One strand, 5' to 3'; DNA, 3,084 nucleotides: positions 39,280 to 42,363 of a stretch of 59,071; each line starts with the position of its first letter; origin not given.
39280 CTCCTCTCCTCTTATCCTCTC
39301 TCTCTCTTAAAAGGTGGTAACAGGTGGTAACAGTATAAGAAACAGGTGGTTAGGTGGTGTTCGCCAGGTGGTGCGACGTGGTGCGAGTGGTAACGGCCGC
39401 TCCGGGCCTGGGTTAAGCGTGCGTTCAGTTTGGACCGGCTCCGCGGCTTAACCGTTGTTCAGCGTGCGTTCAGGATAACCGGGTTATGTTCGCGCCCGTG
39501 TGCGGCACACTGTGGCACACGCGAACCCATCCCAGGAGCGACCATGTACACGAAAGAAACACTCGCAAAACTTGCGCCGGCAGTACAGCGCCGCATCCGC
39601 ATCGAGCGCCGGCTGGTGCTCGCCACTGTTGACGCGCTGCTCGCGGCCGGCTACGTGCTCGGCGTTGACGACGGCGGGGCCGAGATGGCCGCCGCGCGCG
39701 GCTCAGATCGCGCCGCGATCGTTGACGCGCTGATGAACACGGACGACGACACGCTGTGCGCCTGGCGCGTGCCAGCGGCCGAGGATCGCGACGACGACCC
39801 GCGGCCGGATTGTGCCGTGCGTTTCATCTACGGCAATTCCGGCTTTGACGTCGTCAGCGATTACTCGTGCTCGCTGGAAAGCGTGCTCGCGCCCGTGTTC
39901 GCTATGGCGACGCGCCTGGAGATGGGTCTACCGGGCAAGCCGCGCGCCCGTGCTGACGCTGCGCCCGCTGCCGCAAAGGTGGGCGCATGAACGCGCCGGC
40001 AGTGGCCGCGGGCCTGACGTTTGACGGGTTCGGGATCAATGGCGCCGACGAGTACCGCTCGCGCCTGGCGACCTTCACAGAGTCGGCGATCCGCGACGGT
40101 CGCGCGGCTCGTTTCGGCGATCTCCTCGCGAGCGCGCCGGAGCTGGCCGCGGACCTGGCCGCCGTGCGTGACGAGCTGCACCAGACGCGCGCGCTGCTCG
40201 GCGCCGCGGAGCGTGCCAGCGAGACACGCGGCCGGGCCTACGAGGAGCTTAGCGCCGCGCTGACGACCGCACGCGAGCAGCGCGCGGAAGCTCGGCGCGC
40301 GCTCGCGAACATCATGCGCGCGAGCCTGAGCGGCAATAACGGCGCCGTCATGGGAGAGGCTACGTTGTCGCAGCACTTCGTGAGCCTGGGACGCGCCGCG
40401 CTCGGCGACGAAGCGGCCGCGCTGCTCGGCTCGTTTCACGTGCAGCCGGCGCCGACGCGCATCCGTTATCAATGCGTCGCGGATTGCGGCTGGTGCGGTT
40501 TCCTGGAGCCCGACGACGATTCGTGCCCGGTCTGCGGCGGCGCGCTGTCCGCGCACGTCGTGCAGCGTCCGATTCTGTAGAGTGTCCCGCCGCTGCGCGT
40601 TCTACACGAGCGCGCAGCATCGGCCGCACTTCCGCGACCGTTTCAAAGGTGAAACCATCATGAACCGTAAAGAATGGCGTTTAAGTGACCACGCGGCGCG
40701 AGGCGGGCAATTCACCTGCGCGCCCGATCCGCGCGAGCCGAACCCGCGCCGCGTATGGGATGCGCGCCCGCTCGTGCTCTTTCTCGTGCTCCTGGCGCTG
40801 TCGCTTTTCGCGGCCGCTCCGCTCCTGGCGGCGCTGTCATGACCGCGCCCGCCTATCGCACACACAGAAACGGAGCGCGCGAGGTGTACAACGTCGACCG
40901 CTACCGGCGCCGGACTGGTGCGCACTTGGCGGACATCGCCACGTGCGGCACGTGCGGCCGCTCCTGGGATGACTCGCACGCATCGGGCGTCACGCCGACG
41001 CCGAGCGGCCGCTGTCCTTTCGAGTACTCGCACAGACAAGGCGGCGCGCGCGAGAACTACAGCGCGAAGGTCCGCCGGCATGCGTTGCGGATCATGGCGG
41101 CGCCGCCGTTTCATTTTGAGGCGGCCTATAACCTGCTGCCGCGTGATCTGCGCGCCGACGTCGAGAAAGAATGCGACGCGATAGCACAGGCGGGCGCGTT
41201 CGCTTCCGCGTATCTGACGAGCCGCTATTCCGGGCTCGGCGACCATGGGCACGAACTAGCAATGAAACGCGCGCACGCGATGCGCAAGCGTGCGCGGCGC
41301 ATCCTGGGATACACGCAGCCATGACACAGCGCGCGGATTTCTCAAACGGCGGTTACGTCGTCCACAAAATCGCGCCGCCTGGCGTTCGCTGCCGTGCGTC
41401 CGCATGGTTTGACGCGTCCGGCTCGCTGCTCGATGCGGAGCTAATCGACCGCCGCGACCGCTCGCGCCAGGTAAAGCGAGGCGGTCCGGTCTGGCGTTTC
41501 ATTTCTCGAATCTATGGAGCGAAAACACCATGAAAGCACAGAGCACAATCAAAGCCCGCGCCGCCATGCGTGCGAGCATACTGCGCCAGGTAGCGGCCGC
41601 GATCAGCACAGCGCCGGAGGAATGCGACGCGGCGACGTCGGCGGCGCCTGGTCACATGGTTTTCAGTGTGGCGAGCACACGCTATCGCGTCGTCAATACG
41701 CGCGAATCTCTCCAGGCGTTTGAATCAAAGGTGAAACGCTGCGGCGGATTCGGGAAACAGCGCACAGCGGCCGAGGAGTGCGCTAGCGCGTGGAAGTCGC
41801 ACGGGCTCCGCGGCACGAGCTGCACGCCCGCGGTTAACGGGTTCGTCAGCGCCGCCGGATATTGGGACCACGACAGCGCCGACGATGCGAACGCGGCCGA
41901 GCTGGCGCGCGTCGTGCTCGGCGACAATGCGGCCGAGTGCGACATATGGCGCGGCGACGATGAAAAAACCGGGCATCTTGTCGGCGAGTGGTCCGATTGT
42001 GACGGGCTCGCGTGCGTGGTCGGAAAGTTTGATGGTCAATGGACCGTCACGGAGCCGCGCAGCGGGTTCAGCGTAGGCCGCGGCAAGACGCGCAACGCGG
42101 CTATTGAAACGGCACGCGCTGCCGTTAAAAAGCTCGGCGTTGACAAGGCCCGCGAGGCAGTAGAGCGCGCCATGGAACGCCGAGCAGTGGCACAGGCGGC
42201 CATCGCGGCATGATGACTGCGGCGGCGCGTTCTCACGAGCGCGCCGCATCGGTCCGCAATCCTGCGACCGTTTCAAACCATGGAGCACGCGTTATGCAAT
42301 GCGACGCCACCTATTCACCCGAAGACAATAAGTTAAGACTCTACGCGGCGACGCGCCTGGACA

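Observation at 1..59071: Genome-wide excess (roughly 20-fold or more) of the 7-mer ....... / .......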

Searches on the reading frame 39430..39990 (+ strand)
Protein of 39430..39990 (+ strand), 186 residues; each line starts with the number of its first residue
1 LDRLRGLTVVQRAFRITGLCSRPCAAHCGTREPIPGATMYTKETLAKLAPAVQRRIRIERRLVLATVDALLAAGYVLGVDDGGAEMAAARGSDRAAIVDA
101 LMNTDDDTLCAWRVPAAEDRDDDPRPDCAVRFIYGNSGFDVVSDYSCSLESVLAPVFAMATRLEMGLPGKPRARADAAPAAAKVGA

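Call 33: search_protein_families(library=pfam, max_evalue=0.01, proteins=[window:39430-39990:+])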
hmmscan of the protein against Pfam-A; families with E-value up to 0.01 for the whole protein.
window:39430-39990:+ (186 aa): 0 families

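Call 41: search_protein_families(library=phrogs, max_evalue=0.001, proteins=[window:39430-39990:+])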
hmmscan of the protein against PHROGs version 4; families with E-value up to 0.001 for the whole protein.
window:39430-39990:+ (186 aa): 3 families
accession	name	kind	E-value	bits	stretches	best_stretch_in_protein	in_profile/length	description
phrog_4158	-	unknown function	2.1e-13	51.4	1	38-163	18-128/130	-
phrog_5680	-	unknown function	1.1e-10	42.6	1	50-149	60-154/175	-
phrog_22565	-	unknown function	9.4e-07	29.9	1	65-114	15-63/111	-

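Call 73: search_protein_families(library=ncbifam, max_evalue=0.01, proteins=[window:39430-39990:+])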
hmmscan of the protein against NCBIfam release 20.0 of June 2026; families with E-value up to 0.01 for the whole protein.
window:39430-39990:+ (186 aa): 0 families

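Call 75: search_protein_families(library=padloc, max_evalue=0.001, proteins=[window:39430-39990:+])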
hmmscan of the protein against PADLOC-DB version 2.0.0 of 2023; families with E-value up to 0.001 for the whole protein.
window:39430-39990:+ (186 aa): 0 families

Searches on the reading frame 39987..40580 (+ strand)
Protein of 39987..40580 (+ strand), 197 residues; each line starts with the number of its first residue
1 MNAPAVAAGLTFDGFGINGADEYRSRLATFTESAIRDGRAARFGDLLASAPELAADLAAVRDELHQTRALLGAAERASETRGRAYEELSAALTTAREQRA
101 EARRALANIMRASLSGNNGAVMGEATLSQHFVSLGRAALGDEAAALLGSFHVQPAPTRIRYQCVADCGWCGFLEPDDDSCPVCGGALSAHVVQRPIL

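Call 33: search_protein_families(library=pfam, max_evalue=0.01, proteins=[window:39987-40580:+])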
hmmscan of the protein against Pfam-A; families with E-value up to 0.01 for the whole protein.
window:39987-40580:+ (197 aa): 0 families

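Call 41: search_protein_families(library=phrogs, max_evalue=0.001, proteins=[window:39987-40580:+])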
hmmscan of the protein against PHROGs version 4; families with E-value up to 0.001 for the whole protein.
window:39987-40580:+ (197 aa): 0 families

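Call 73: search_protein_families(library=ncbifam, max_evalue=0.01, proteins=[window:39987-40580:+])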
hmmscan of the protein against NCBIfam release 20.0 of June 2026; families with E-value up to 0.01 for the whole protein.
window:39987-40580:+ (197 aa): 1 family
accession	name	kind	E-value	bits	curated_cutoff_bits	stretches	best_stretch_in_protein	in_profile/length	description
TIGR03026.1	NDP-sugDHase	subfamily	0.0049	15.7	189.8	1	47-112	149-216/413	nucleotide sugar dehydrogenase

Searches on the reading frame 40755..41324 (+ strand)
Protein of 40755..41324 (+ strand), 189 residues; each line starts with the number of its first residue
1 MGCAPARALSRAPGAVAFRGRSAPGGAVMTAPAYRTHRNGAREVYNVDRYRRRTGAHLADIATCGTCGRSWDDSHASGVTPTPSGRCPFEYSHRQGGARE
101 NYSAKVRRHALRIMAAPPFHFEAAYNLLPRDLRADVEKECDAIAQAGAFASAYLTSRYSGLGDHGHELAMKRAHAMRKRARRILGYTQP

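Call 33: search_protein_families(library=pfam, max_evalue=0.01, proteins=[window:40755-41324:+])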
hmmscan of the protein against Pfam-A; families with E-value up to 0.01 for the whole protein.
window:40755-41324:+ (189 aa): 0 families

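Call 41: search_protein_families(library=phrogs, max_evalue=0.001, proteins=[window:40755-41324:+])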
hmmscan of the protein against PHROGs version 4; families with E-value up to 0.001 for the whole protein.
window:40755-41324:+ (189 aa): 1 family
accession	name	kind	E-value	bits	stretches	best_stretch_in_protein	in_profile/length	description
phrog_15177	-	unknown function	1.9e-18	67.9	1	54-98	201-245/248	-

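Call 73: search_protein_families(library=ncbifam, max_evalue=0.01, proteins=[window:40755-41324:+])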
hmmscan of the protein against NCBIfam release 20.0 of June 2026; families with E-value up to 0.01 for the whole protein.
window:40755-41324:+ (189 aa): 0 families

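Call 75: search_protein_families(library=padloc, max_evalue=0.001, proteins=[window:40755-41324:+])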
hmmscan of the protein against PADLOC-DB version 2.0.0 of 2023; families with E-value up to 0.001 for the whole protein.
window:40755-41324:+ (189 aa): 0 families

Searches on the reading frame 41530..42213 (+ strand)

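Call 33: search_protein_families(library=pfam, max_evalue=0.01, proteins=[window:41530-42213:+])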
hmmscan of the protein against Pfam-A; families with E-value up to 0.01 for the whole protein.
window:41530-42213:+ (227 aa): 0 families

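Call 41: search_protein_families(library=phrogs, max_evalue=0.001, proteins=[window:41530-42213:+])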
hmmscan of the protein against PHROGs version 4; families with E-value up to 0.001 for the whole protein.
window:41530-42213:+ (227 aa): 1 family
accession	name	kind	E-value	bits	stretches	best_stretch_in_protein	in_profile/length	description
phrog_7408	-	unknown function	3.1e-05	25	1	170-224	50-103/120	-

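Call 73: search_protein_families(library=ncbifam, max_evalue=0.01, proteins=[window:41530-42213:+])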
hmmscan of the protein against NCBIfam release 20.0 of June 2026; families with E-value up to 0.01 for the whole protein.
window:41530-42213:+ (227 aa): 0 families

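Call 75: search_protein_families(library=padloc, max_evalue=0.001, proteins=[window:41530-42213:+])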
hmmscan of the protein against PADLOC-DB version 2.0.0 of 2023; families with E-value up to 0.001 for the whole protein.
window:41530-42213:+ (227 aa): 0 families
